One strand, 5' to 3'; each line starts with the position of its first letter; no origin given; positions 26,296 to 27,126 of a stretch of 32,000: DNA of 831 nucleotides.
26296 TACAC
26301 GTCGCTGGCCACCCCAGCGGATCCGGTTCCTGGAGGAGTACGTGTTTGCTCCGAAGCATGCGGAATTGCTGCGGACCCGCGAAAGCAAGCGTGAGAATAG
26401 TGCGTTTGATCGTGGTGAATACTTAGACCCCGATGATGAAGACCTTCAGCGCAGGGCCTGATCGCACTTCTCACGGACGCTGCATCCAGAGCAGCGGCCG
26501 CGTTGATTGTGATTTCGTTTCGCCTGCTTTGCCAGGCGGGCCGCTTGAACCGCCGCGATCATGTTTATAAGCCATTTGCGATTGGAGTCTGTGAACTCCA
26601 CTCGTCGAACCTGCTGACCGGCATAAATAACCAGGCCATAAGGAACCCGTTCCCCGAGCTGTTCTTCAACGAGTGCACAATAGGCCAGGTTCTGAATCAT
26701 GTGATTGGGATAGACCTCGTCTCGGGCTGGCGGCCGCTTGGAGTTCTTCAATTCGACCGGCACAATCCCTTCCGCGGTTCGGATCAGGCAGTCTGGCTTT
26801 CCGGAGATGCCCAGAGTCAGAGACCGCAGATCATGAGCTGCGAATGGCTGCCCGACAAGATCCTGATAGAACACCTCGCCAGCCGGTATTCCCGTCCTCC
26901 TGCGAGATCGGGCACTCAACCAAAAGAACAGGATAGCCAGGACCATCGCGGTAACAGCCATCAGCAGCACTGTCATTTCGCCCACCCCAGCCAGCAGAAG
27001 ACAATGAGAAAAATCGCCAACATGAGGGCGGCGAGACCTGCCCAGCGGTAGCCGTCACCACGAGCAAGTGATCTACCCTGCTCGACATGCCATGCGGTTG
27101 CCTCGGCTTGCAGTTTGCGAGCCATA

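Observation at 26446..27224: Cas4-like PD-(D/E)XK nuclease split into two membrane-anchored polypeptides at an ATGA junction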

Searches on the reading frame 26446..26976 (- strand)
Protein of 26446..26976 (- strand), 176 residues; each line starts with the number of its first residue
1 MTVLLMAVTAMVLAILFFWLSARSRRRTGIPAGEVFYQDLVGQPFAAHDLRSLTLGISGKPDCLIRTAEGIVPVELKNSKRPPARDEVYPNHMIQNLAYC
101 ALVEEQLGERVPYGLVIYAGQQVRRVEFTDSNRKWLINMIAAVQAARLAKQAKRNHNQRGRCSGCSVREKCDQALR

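Call 3: search_protein_families(library=pfam, proteins=[window:26446-26976:-], max_evalue=1)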
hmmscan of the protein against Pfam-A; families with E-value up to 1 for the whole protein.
window:26446-26976:- (176 aa): 3 families
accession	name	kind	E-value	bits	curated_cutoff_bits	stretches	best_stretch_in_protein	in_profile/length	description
PF01930.23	Cas_Cas4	-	1.9e-09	38.2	22.7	1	51-171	47-158/160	Domain of unknown function DUF83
PF12705.13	PDDEXK_1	-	1.3e-07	32.3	22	1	39-172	104-247/247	PD-(D/E)XK nuclease superfamily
PF08378.17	NERD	-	0.09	13.7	22.1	1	50-112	24-103/111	Nuclease-related domain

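Call 4: search_protein_families(library=ncbifam, proteins=[window:26446-26976:-], max_evalue=1)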
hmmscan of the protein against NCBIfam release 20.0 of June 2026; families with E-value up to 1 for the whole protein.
window:26446-26976:- (176 aa): 3 families
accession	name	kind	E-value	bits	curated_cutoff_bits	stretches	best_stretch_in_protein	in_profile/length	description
NF049935.1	cas4g_cas1g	exception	2.2e-15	56.1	560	1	49-171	67-189/546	CRISPR-associated endonuclease Cas4g/Cas1g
TIGR00372.1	cas4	equivalog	1.5e-14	54.3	65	1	51-171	62-178/180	CRISPR-associated protein Cas4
TIGR03491.1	TIGR03491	subfamily_domain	0.0045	16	97.45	1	90-174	124-207/462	TM0106 family RecB-like putative nuclease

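Call 17: search_solved_structures(query=A1, max_evalue=1, show_alignments=3)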
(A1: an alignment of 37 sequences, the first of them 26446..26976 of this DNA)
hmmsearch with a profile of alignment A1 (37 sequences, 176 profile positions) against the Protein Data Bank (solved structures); distinct sequences matched with E-value up to 1: 3.
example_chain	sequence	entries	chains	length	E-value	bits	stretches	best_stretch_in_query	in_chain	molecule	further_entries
7mi4_A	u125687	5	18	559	0.0046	19.8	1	48-168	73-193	CRISPR-associated exonuclease Cas4/endonuclease Cas1 fusion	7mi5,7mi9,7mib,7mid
9ly6_A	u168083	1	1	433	0.072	15.9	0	28-55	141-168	CD276 antigen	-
9ly5_C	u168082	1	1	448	0.079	15.8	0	28-55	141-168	CD276 antigen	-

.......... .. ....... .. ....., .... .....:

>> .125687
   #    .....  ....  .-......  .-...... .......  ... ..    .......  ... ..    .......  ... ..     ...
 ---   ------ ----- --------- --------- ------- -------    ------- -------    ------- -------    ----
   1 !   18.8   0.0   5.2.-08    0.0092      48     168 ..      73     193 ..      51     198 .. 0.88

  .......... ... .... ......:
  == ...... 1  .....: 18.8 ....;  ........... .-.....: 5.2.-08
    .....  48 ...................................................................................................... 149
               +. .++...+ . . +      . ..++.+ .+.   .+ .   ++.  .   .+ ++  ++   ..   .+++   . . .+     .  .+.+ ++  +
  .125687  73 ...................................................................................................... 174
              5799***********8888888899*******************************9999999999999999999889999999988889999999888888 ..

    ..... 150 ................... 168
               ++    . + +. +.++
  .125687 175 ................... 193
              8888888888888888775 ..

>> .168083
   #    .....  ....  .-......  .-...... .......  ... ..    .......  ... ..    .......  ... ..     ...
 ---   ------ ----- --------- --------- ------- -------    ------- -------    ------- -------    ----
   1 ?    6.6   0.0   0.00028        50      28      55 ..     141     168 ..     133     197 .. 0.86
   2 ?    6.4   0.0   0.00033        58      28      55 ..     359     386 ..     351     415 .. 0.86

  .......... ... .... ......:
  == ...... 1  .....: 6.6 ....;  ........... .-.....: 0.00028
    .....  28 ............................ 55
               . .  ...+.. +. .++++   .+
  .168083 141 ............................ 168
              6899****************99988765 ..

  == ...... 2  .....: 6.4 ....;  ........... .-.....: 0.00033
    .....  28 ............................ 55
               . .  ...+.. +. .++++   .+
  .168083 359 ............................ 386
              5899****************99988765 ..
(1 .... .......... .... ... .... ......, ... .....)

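Call 19: find_related_loci(query=A1, collection=genome_contigs, flank=6000)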
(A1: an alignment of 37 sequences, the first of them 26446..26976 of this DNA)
Query A1 (176 aa) in genome_contigs; peptide patterns used: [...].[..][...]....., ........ (x = any residue, [..] = any of these).
100 stretches matched a pattern; 18 encode a relative of the query (tblastn E <= 1e-3); 18 distinct loci.
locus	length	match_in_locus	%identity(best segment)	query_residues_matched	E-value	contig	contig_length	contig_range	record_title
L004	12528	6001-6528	88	1-176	3e-104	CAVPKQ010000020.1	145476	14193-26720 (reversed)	MAG: uncultured Acidobacteriaceae bacterium isolate MFD10064.bin.1.84 genome assembly, contig: contig_20356, whole genom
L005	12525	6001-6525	84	1-175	1e-100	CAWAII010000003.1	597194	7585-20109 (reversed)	MAG: uncultured Acidobacteriaceae bacterium isolate MFD03399.bin.2.72 genome assembly, contig: contig_17974, whole genom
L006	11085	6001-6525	82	1-175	4e-99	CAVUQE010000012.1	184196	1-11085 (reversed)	MAG: uncultured Acidobacteriaceae bacterium isolate MFD06092.bin.1.173 genome assembly, contig: contig_35652, whole geno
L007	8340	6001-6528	86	1-176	6e-97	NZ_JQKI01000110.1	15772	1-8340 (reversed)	Edaphobacter aggregans DSM 19364 Q363DRAFT_scaffold00100.100_C, whole genome shotgun sequence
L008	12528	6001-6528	88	1-176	2e-106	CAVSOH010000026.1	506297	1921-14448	MAG: uncultured Acidobacteriaceae bacterium isolate MFD01633.bin.1.176 genome assembly, contig: contig_6599, whole genom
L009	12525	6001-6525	67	1-175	3e-79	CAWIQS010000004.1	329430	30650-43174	MAG: uncultured Acidobacteriaceae bacterium isolate MFD00964.bin.1.317 genome assembly, contig: contig_21266, whole geno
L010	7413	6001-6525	70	1-175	1e-76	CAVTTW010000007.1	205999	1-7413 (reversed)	MAG: uncultured Acidobacteriaceae bacterium isolate MFD09671.bin.2.136 genome assembly, contig: contig_27633, whole geno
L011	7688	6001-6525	66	1-175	2e-76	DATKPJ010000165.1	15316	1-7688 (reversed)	MAG TPA_asm: Terracidiphilus sp. isolate SMAG_U14788 k141_2153980, whole genome shotgun sequence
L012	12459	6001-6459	73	23-175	2e-74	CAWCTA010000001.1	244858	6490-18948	MAG: uncultured Acidobacteriota bacterium isolate MFD04428.bin.1.96 genome assembly, contig: contig_10374, whole genome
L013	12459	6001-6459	72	23-175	9e-74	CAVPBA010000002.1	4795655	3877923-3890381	MAG: Terriglobales bacterium isolate MFD00031.bin.2.5 genome assembly, contig: contig_2236, whole genome shotgun sequenc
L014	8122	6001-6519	64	3-175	3e-73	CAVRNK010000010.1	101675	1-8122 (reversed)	MAG: uncultured Acidobacteriaceae bacterium isolate MFD04463.bin.2.146 genome assembly, contig: contig_13400, whole geno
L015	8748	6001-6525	67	1-175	5e-72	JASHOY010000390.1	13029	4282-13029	MAG: Acidobacteriaceae bacterium isolate JOPF035 JOPF_NEAR_contig_1200155, whole genome shotgun sequence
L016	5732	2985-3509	67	1-175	4e-72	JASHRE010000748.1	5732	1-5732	MAG: Candidatus Sulfotelmatobacter sp. isolate JOPF093 JOPF_N14C_contig_275948, whole genome shotgun sequence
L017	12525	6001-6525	65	1-175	5e-70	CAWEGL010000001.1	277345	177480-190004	MAG: uncultured Acidobacteriota bacterium isolate MFD03044.bin.1.1 genome assembly, contig: contig_20571, whole genome s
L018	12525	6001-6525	67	1-175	1e-68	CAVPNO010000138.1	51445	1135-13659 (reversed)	MAG: uncultured Acidobacteriota bacterium isolate MFD10071.bin.2.55 genome assembly, contig: contig_86568, whole genome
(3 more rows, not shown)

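Call 25: search_protein_representatives(alignment_id=A1)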
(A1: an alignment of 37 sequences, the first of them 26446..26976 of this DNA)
Query: 37 sequences, 176 profile positions. Proteins with E-value up to 0.001 (for the whole library): 1600; up to 1e-10: 623; up to 1e-30: 35. The best 150 are listed.
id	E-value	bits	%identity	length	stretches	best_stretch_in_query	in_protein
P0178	8.9e-63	227.3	-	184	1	5-175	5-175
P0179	5.0e-57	208.6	-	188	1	41-160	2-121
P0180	1.9e-54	200.2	-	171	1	1-108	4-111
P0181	1.1e-51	191.2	-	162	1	3-113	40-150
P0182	3.3e-44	166.8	-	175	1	14-175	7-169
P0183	9.8e-44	165.3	-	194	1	6-175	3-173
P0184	1.4e-42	161.5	-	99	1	83-176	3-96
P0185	2.6e-42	160.7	-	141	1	86-175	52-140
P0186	5.6e-41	156.3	-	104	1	53-136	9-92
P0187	1.3e-40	155.2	-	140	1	1-93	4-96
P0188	7.3e-39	149.4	-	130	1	55-150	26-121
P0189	4.0e-38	147.0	-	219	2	22-80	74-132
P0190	9.5e-38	145.8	-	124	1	79-162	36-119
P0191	6.0e-37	143.2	-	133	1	85-175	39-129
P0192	7.8e-36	139.6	-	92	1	1-79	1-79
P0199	2.3e-33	131.5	-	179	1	4-175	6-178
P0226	1.4e-28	116.0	-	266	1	3-175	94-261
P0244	3.1e-27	111.6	-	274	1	7-175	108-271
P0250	6.6e-27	110.5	-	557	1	20-173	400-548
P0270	6.7e-26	107.2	-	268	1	5-173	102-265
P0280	6.3e-25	104.1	-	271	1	5-175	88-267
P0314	5.6e-23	97.7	-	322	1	25-175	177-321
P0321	9.6e-23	96.9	-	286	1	10-175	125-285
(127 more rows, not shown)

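Call 29: find_encoding_contigs(protein=P0199, flank=3000, max_places=3)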
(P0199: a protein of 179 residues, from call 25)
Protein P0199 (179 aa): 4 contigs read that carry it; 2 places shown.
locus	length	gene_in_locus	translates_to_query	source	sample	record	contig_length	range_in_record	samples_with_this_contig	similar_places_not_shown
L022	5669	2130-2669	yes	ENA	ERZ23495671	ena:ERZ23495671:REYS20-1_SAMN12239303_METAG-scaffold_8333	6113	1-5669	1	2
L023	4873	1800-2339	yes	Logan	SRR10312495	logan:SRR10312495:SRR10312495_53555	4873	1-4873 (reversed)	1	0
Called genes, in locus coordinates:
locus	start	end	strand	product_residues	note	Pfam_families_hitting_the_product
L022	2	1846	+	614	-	?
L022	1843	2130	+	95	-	-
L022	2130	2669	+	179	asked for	PF12705:PDDEXK_1, PF01930:Cas_Cas4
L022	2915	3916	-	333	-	PF01476:LysM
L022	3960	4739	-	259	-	PF00121:TIM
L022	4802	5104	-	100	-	-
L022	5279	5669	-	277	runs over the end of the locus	?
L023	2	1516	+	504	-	?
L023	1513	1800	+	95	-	-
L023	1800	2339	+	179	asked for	PF12705:PDDEXK_1, PF01930:Cas_Cas4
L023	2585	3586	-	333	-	PF01476:LysM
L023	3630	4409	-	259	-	PF00121:TIM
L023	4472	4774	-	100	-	-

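Call 30: find_encoding_contigs(protein=P0226, flank=5000, max_places=3)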
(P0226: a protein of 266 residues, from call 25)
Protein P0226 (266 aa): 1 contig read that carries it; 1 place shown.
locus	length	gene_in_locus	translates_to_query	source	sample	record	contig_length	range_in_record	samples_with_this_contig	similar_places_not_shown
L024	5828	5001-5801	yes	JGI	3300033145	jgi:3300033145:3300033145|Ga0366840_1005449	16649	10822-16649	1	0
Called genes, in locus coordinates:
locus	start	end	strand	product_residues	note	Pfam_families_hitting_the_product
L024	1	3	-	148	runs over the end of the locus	PF00203:Ribosomal_S19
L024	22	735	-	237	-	PF00181:Ribosomal_L2_N, PF03947:Ribosomal_L2_C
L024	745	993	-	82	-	PF00276:Ribosomal_L23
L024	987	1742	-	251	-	PF00573:Ribosomal_L4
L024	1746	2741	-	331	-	PF00297:Ribosomal_L3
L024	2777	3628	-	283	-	PF02598:Methyltrn_RNA_3, PF00588:SpoU_methylase (faint)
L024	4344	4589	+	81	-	-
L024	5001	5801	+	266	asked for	PF12705:PDDEXK_1, PF01930:Cas_Cas4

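Call 32: search_protein_families(library=pfam, proteins=[L022:2-1846:+, P0226, P0244, P0270, P0314, P0250, P0321, P0280], max_evalue=0.01)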
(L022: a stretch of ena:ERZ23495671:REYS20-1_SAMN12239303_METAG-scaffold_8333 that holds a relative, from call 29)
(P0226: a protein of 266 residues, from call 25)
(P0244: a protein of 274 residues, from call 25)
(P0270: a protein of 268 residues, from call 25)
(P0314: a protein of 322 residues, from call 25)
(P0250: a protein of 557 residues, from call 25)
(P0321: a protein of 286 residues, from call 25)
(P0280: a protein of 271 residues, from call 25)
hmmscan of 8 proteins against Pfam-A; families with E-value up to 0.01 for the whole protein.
L022:2-1846:+ (614 aa): 2 families
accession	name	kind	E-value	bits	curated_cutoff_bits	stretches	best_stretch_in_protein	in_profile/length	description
PF01314.23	AFOR_C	-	8e-123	410.8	27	1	199-599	7-385/385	Aldehyde ferredoxin oxidoreductase, domains 2 & 3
PF02730.20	AFOR_N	-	9.3e-55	185.9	29.8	1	2-179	11-198/199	Aldehyde ferredoxin oxidoreductase, N-terminal domain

P0226 (266 aa): 2 families
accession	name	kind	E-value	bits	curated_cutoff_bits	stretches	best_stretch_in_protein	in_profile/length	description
PF01930.23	Cas_Cas4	-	2e-11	44.7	22.7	1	147-258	54-159/160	Domain of unknown function DUF83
PF12705.13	PDDEXK_1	-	1.2e-09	39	22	1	12-257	2-246/247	PD-(D/E)XK nuclease superfamily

P0244 (274 aa): 2 families
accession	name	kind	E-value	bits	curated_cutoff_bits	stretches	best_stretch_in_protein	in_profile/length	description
PF12705.13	PDDEXK_1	-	2.5e-16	60.8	22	1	11-267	2-246/247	PD-(D/E)XK nuclease superfamily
PF01930.23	Cas_Cas4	-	6.6e-12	46.2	22.7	1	150-267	47-158/160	Domain of unknown function DUF83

P0270 (268 aa): 2 families
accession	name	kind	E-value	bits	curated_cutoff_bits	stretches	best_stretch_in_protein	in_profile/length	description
PF12705.13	PDDEXK_1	-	1.3e-13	51.9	22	1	6-264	2-247/247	PD-(D/E)XK nuclease superfamily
PF01930.23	Cas_Cas4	-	1.3e-10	42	22.7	1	149-263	49-158/160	Domain of unknown function DUF83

P0314 (322 aa): 3 families
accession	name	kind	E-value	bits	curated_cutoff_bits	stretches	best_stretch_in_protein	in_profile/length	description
PF12705.13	PDDEXK_1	-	1.4e-07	32.2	22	1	203-318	121-247/247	PD-(D/E)XK nuclease superfamily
PF01930.23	Cas_Cas4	-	0.00021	21.8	22.7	1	199-317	49-158/160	Domain of unknown function DUF83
PF09843.14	DUF2070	-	0.0017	17.2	30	1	61-164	48-148/561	Predicted membrane protein (DUF2070)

P0250 (557 aa): 2 families
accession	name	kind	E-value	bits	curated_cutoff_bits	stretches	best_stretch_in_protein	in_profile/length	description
PF12705.13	PDDEXK_1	-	7.4e-09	36.3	22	1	431-547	121-247/247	PD-(D/E)XK nuclease superfamily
PF01930.23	Cas_Cas4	-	3e-06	27.9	22.7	1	410-546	31-158/160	Domain of unknown function DUF83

P0321 (286 aa): 2 families
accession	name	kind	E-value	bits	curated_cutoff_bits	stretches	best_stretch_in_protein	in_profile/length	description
PF12705.13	PDDEXK_1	-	1.7e-09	38.4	22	1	144-282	109-247/247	PD-(D/E)XK nuclease superfamily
PF01930.23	Cas_Cas4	-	3.2e-09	37.5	22.7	1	174-281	54-158/160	Domain of unknown function DUF83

P0280 (271 aa): 0 families

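Call 39: find_homologous_proteins(query=A3, max_evalue=0.00001)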
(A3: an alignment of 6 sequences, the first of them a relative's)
Query A3 (6 sequences) (266 aa, profile of the alignment): 278 proteins with E <= 0.00001 among 8000 candidates; the best 120 are listed.
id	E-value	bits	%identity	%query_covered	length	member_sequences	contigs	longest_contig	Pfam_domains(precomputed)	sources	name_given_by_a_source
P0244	4.7e-106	373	41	97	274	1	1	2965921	PF01930.24,PF12705.14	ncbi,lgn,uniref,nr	ncbi:CRISPR-associated protein Cas4 [Methanofollis formosanus]|uniref:CRISPR-associated exonuclease 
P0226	3.0e-103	363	100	100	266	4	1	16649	PF01930.24,PF12705.14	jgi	-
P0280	2.0e-83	298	24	96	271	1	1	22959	-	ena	-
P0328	8.5e-74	267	24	96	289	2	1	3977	-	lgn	-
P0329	1.2e-63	234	51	65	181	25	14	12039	PF01930.24,PF12705.14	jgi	-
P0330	1.0e-62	230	40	51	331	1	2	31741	PF01930.24,PF12705.14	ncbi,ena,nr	ncbi:MAG: CRISPR-associated protein Cas4 [Euryarchaeota archaeon RBG_13_57_23]|nr:MAG: CRISPR-associ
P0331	4.5e-62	228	26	93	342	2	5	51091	PF01930.24,PF12705.14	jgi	jgi:CRISPR-associated exonuclease Cas4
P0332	3.4e-61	225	61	58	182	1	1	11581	PF01930.24,PF12705.14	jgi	-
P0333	4.2e-60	222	36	93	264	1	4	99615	PF01930.24,PF12705.14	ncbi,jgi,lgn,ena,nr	ncbi:MAG TPA: CRISPR-associated protein Cas4 [Candidatus Thermoplasmatota archaeon]|nr:CRISPR-associ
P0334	1.6e-59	220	39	66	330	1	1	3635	PF01930.24,PF12705.14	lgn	-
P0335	1.8e-59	220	40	51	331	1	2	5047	PF01930.24,PF12705.14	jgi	jgi:CRISPR-associated exonuclease Cas4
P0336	5.6e-59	218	46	47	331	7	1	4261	PF01930.24,PF12705.14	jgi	jgi:CRISPR-associated exonuclease Cas4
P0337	1.2e-58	217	39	51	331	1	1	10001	PF01930.24,PF12705.14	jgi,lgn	jgi:CRISPR-associated exonuclease Cas4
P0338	1.8e-58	216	38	93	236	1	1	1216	PF01930.24,PF12705.14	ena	-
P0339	3.8e-58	215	44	67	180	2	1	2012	PF01930.24,PF12705.14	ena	-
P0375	1.5e-50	191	46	54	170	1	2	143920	PF01930.24,PF12705.14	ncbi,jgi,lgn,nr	ncbi:MAG: CRISPR-associated protein Cas4 [Thermoflexia bacterium]|nr:MAG: CRISPR-associated protein 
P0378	1.1e-49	188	51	62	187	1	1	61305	PF01930.24,PF12705.14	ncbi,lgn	ncbi:MAG: CRISPR-associated protein Cas4 [Methanotrichaceae archaeon]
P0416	1.7e-46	177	41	58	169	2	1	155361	PF01930.24,PF12705.14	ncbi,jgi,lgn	ncbi:MAG: Dna2/Cas4 domain-containing protein [Anaerolineales bacterium]|jgi:CRISPR-associated exonu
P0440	1.2e-45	174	45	55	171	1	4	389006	PF01930.24,PF12705.14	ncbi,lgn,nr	ncbi:CRISPR-associated protein Cas4 [bacterium]|nr:CRISPR-associated protein Cas4 [bacterium]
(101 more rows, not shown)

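Call 44: find_encoding_contigs(protein=P0244, flank=6000, max_places=2)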
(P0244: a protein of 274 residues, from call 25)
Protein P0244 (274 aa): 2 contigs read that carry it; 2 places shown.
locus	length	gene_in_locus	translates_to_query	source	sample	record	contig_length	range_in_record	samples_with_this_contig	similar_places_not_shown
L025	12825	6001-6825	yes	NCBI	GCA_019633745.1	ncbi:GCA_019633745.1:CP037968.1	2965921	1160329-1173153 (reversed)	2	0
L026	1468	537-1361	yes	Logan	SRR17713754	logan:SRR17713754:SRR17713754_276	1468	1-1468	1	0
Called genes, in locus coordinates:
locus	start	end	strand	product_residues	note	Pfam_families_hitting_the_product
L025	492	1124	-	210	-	PF08241:Methyltransf_11 (faint), PF13649:Methyltransf_25 (weak)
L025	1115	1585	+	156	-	PF09826:Beta_propel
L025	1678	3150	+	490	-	PF08448:PAS_4 (faint), PF01590:GAF, PF13185:GAF_2, PF13492:GAF_3 (weak), PF02518:HATPase_c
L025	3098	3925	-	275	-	PF16575:CLP1_P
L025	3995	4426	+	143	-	PF00571:CBS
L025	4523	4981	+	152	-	PF11026:DUF2721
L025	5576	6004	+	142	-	PF00075:RNase_H, PF13456:RVT_3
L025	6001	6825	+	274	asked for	PF12705:PDDEXK_1, PF01930:Cas_Cas4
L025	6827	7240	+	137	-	PF01980:TrmO_N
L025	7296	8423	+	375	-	PF00083:Sugar_tr (weak), PF07690:MFS_1, PF12832:MFS_1_like, PF07690:MFS_1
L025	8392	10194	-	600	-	PF02730:AFOR_N, PF01314:AFOR_C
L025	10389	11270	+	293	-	PF01656:CbiA, PF02374:ArsA_ATPase (weak), PF09140:MipZ (weak), PF10609:ParA, PF13614:AAA_31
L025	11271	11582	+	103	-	-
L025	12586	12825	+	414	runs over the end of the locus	PF02812:ELFV_dehydrog_N, PF00208:ELFV_dehydrog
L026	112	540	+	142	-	PF00075:RNase_H, PF13456:RVT_3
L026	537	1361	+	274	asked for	PF12705:PDDEXK_1, PF01930:Cas_Cas4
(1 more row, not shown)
